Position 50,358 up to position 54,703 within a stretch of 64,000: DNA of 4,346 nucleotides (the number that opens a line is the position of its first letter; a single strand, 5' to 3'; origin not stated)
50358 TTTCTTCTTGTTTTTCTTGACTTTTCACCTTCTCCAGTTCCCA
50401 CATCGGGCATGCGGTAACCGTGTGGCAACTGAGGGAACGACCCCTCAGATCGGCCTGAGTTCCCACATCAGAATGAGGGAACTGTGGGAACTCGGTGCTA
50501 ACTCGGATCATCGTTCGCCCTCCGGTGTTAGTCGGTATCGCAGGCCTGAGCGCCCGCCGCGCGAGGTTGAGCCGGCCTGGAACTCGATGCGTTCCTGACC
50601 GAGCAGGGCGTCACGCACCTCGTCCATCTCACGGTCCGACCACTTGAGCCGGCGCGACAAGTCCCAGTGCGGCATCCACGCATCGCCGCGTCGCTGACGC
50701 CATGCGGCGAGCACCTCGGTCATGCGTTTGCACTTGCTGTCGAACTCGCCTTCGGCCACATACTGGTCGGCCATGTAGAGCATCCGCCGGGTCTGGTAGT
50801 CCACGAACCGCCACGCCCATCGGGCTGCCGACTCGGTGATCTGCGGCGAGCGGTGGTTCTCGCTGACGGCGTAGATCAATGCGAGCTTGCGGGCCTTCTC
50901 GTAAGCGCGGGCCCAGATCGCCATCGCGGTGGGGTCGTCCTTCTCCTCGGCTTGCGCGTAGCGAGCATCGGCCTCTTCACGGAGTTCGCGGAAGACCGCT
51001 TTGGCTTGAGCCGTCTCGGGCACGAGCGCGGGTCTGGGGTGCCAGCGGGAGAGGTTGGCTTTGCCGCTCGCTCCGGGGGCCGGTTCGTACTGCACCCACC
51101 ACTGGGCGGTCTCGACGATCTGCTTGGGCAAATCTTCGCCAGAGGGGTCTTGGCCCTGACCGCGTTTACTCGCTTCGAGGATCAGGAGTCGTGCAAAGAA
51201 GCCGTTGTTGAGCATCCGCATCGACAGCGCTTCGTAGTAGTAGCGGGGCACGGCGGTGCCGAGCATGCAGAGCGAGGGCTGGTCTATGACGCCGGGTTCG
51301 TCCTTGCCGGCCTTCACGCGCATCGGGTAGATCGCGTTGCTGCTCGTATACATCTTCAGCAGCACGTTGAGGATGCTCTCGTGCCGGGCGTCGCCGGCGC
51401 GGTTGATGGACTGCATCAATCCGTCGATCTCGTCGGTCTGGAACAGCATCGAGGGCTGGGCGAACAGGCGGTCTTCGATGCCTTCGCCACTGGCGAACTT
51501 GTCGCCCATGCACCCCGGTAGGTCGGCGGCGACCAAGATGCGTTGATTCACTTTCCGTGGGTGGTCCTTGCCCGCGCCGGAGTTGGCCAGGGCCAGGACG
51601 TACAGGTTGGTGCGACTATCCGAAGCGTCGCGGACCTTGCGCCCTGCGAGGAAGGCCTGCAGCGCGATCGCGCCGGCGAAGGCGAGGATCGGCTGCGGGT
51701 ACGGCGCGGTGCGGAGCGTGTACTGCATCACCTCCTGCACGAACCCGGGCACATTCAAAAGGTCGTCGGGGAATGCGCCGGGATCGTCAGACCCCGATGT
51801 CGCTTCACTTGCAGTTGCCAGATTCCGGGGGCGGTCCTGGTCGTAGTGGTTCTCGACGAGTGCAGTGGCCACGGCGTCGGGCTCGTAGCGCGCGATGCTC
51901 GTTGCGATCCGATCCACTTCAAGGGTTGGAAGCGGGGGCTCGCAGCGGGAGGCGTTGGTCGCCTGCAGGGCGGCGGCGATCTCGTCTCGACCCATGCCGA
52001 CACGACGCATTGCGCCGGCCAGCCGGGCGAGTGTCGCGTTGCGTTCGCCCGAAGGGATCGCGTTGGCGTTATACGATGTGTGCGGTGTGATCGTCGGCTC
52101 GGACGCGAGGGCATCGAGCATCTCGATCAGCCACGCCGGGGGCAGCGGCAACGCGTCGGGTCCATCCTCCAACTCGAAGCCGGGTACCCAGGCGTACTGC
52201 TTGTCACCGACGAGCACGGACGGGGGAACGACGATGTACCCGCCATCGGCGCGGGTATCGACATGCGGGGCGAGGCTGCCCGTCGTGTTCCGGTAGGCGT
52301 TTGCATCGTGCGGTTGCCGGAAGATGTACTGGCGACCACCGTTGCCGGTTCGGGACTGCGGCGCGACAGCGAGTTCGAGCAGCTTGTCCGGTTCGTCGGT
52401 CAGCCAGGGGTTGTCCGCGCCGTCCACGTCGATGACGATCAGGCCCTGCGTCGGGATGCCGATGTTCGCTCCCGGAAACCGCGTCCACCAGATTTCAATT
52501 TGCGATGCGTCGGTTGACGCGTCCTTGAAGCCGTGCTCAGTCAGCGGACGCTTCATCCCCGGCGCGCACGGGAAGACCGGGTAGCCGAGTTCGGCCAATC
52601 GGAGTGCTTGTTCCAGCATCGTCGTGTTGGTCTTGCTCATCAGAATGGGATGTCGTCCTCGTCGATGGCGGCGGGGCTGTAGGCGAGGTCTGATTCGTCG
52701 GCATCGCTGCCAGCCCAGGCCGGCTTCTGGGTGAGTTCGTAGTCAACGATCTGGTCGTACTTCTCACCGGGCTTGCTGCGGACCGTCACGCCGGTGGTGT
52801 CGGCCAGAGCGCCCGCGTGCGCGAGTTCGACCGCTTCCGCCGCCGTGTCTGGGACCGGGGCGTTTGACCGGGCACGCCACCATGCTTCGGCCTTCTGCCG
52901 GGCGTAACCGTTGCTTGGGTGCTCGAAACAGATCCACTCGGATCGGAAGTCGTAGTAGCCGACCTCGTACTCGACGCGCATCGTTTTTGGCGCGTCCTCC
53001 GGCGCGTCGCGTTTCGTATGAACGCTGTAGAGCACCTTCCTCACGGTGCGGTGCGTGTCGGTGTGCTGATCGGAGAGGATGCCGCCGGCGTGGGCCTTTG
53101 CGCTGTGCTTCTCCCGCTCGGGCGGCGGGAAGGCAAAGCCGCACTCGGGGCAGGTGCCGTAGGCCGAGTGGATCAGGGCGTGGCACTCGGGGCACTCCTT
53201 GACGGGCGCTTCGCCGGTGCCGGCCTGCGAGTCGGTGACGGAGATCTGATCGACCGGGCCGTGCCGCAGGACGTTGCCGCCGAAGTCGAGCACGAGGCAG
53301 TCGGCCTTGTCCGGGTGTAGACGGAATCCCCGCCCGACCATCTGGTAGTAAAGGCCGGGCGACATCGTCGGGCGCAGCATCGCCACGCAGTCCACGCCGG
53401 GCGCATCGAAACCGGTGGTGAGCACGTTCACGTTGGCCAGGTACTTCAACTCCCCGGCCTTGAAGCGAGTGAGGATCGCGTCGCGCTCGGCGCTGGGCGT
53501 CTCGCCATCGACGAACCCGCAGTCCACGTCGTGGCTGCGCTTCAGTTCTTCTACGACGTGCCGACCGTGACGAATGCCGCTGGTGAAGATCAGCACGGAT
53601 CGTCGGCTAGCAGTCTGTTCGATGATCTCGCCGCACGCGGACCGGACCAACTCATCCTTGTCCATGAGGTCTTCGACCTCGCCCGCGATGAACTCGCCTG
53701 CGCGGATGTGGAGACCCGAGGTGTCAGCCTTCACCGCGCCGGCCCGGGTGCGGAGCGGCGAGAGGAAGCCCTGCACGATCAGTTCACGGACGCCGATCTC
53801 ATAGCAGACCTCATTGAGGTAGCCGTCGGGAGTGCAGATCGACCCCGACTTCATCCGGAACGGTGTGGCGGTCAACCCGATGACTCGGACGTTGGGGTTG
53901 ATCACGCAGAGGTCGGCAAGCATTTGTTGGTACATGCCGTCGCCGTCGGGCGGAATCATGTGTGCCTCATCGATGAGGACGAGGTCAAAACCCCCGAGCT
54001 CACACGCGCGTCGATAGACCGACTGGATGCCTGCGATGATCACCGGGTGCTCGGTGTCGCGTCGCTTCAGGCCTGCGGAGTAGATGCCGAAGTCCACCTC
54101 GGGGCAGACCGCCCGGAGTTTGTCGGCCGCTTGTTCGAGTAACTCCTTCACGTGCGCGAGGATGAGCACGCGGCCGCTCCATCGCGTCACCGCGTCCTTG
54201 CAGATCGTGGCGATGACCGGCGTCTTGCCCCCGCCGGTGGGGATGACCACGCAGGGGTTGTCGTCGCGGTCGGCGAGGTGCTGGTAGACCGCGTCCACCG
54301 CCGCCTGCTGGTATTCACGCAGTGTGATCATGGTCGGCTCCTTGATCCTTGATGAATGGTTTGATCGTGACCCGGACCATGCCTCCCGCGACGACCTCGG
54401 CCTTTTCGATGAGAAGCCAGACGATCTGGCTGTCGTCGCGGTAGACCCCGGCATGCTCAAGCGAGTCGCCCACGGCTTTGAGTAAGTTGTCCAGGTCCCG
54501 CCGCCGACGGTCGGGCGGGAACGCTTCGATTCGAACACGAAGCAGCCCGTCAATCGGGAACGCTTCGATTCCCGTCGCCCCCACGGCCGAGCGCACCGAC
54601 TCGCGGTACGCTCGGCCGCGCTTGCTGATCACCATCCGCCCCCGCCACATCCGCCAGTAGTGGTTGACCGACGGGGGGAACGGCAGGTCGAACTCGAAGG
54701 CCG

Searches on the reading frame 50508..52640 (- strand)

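Call 65: search_protein_families(library=pfam, proteins=[window:50508-52640:-], max_evalue=0.00001)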
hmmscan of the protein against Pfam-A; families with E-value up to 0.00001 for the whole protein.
window:50508-52640:- (710 aa): 3 families
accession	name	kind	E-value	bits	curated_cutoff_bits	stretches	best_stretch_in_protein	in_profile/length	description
PF09250.16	Prim-Pol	-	4.8e-36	125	22.8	1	12-162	1-157/158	Bifunctional DNA primase/polymerase, N-terminal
PF08708.16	PriCT_1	-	5.6e-17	61.5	21.1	1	193-255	6-67/67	Primase C terminal 1 (PriCT-1)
PF13148.11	DUF3987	-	3.5e-12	46.6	27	1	384-623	131-361/364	Protein of unknown function (DUF3987)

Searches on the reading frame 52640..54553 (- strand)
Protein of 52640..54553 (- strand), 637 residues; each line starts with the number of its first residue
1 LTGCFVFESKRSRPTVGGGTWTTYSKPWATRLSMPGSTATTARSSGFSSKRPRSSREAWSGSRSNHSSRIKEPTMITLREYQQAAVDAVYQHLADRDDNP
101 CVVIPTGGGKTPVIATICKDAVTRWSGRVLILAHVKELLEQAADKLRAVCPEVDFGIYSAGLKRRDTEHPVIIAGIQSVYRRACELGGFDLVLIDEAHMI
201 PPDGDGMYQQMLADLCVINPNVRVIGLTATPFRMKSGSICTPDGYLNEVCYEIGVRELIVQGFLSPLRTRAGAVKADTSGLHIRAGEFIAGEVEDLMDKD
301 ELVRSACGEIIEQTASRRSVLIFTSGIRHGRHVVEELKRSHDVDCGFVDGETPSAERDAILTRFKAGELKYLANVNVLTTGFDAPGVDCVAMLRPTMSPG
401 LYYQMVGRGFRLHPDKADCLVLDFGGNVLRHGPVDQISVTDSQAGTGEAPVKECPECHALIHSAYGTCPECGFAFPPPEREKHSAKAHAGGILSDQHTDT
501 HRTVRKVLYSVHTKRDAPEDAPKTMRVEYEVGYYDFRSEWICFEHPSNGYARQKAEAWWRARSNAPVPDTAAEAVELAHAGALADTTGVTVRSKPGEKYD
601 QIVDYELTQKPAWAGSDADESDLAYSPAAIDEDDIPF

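Call 65: search_protein_families(library=pfam, proteins=[window:52640-54553:-], max_evalue=0.00001)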
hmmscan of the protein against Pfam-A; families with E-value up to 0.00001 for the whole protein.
window:52640-54553:- (637 aa): 3 families
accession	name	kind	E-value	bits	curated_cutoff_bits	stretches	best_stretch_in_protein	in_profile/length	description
PF04851.21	ResIII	-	8.2e-24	84.8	22.5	1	76-233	2-164/164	Type III restriction enzyme, res subunit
PF00271.37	Helicase_C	-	5.8e-18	65.6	23.5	1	308-412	7-109/110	Helicase conserved C-terminal domain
PF00270.35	DEAD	-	7.6e-11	42.5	26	1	80-232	2-161/167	DEAD/DEAH box helicase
